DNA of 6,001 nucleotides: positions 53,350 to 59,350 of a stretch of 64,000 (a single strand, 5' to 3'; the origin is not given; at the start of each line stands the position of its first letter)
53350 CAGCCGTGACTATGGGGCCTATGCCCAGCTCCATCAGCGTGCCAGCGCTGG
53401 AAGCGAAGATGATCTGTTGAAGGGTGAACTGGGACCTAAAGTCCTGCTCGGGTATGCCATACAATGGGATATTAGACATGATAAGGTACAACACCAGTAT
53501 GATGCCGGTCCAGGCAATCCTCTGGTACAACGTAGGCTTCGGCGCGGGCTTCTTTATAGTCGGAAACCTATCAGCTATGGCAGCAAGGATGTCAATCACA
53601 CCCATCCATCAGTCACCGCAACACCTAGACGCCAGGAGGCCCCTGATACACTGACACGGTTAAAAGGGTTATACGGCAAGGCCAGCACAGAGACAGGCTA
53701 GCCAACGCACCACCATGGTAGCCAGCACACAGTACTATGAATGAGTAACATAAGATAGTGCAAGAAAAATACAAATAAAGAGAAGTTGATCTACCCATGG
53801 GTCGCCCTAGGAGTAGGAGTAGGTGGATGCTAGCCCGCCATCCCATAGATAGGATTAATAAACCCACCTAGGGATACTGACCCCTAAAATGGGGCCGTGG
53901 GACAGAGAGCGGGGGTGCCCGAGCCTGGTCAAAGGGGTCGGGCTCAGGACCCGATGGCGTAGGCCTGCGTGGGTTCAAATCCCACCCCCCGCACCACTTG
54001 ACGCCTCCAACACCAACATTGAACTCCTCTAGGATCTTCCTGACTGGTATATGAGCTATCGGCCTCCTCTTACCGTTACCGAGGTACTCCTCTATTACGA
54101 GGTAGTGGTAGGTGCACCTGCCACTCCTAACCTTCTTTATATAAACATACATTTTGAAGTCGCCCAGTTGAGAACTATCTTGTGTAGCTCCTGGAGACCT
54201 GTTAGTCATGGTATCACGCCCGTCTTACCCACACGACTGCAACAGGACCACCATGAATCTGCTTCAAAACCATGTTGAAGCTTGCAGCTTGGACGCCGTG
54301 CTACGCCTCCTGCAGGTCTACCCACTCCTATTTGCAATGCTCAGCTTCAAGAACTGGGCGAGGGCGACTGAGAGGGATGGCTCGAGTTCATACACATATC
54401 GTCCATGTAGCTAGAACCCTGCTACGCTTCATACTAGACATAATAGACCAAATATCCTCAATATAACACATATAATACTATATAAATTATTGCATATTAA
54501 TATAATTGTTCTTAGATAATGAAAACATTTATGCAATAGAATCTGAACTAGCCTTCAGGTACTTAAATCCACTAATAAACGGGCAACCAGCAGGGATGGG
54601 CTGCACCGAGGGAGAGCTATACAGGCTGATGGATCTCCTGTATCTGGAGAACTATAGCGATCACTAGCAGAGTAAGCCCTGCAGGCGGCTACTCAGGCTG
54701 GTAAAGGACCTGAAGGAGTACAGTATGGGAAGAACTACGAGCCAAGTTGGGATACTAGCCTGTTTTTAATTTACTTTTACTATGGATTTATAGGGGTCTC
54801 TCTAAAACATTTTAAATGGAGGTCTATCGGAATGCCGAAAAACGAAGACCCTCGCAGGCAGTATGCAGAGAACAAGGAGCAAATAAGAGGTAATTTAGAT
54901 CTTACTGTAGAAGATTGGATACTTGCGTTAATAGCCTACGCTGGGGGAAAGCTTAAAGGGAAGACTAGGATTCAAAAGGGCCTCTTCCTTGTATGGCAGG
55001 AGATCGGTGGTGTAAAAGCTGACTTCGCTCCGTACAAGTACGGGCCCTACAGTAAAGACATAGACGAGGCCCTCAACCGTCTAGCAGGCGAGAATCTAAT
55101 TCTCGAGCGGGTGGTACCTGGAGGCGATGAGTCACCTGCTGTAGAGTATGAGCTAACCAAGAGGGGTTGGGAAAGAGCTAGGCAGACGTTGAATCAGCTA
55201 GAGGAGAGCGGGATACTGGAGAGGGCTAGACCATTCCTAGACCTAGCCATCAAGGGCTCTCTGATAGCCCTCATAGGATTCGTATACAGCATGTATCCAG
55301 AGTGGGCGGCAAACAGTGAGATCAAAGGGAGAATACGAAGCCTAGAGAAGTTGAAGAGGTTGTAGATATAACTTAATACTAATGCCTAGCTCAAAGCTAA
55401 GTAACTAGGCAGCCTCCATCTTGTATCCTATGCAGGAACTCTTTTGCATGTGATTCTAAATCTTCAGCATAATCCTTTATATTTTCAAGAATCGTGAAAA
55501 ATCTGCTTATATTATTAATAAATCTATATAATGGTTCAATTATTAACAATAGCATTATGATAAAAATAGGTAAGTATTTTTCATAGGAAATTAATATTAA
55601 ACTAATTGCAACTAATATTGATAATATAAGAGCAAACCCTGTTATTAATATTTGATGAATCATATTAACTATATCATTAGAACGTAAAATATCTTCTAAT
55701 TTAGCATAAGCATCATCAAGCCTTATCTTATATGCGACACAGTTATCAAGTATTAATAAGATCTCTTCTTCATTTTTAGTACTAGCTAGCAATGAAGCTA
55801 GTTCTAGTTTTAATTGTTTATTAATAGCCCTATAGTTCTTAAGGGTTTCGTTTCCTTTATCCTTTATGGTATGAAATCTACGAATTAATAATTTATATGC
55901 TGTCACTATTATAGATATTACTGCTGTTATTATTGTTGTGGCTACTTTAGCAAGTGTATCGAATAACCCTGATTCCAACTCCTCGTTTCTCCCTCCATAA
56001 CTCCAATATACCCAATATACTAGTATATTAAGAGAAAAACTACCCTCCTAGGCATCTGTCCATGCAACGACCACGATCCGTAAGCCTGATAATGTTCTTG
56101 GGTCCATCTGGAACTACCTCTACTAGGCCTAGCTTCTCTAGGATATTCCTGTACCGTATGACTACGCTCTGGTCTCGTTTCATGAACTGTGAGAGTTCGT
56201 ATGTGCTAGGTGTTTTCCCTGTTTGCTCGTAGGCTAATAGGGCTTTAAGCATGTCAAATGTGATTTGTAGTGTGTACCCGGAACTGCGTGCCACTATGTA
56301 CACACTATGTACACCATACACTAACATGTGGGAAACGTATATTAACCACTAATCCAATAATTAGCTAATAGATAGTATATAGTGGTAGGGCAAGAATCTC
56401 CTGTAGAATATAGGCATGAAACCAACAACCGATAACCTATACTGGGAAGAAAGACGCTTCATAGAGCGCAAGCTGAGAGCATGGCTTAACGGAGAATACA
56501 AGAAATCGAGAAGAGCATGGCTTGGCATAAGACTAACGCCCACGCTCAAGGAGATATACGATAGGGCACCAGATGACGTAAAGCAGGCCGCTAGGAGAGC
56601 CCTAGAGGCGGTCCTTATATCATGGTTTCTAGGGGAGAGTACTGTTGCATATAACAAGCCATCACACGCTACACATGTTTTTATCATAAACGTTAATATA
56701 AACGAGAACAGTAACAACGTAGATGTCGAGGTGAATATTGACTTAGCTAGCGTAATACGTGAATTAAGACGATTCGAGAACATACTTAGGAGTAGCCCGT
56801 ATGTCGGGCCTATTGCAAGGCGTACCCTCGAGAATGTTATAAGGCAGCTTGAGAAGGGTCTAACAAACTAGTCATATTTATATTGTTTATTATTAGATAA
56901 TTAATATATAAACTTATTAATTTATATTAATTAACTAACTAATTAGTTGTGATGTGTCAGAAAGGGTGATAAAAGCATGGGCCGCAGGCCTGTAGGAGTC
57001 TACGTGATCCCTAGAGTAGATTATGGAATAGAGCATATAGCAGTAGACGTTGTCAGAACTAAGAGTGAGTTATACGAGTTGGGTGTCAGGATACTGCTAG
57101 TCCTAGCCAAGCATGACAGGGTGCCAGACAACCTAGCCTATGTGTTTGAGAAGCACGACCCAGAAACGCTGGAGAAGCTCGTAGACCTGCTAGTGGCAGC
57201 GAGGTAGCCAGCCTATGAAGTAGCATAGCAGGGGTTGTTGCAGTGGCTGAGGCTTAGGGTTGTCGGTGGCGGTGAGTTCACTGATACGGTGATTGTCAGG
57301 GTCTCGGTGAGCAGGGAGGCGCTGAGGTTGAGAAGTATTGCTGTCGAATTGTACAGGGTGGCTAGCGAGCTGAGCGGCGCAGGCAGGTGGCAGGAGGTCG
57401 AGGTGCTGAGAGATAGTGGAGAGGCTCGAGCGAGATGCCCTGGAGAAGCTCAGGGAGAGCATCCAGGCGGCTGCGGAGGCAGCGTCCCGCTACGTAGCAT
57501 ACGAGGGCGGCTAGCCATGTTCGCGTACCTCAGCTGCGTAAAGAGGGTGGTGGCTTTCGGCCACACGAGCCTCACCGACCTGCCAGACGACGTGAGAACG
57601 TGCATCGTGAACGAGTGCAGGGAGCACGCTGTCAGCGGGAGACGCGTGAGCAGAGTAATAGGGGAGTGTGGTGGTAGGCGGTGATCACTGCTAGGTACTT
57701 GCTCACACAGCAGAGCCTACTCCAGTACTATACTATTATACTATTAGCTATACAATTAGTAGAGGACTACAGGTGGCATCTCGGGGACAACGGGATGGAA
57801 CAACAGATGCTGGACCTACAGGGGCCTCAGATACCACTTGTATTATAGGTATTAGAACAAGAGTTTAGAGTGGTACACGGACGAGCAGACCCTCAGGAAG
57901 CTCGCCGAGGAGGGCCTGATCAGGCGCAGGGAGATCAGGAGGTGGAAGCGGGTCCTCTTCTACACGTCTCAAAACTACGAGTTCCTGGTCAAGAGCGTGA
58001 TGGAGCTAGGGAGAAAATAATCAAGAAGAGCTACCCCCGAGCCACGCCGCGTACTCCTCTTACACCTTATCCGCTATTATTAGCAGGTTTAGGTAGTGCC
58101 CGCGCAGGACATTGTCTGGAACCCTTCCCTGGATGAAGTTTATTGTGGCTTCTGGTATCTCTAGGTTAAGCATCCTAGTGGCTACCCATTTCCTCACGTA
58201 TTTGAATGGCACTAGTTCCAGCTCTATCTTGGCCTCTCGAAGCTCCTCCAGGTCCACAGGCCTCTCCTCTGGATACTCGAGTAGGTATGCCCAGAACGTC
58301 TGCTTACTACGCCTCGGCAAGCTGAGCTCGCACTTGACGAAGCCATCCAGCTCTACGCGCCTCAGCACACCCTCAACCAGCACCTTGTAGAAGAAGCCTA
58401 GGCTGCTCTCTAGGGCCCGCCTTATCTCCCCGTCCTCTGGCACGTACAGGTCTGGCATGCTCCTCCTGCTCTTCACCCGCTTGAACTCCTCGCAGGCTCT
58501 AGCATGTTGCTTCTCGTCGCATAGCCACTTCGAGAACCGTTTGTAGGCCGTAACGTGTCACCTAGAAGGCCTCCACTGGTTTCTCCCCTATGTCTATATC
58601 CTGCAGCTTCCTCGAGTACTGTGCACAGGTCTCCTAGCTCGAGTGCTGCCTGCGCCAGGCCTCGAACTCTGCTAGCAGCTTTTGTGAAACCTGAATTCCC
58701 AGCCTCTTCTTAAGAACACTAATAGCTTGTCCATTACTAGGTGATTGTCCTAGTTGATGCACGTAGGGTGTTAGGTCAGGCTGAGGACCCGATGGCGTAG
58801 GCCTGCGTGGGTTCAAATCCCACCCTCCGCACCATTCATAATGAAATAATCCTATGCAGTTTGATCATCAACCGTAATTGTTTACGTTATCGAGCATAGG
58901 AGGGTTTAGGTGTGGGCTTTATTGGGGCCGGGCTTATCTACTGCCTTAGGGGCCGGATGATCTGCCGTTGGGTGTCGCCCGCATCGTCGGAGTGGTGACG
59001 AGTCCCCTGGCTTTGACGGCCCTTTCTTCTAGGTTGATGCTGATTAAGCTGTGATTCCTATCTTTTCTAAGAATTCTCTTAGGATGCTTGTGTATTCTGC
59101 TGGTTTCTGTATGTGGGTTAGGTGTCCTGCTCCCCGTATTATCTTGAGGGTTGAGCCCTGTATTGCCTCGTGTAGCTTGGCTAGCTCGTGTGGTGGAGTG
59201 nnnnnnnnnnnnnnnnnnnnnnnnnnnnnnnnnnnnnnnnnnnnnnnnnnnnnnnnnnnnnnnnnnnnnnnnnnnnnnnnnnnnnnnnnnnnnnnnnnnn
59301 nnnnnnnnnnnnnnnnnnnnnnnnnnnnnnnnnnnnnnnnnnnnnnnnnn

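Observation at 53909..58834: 4.9-kb cryptic element integrated into tRNA-Leu(CAG), directly upstream of secY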

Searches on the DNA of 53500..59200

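Call 83: search_rna_families(source=window, start=53500, end=59200, threshold=evalue, max_evalue=0.1)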
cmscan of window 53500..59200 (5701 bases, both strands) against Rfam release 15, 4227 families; matches with E-value up to 0.1: 1.
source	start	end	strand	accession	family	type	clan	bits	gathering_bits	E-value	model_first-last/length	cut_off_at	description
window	53909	53993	+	RF00005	tRNA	Gene; tRNA;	CL00001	56.2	29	1.7e-10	1-71/71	no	tRNA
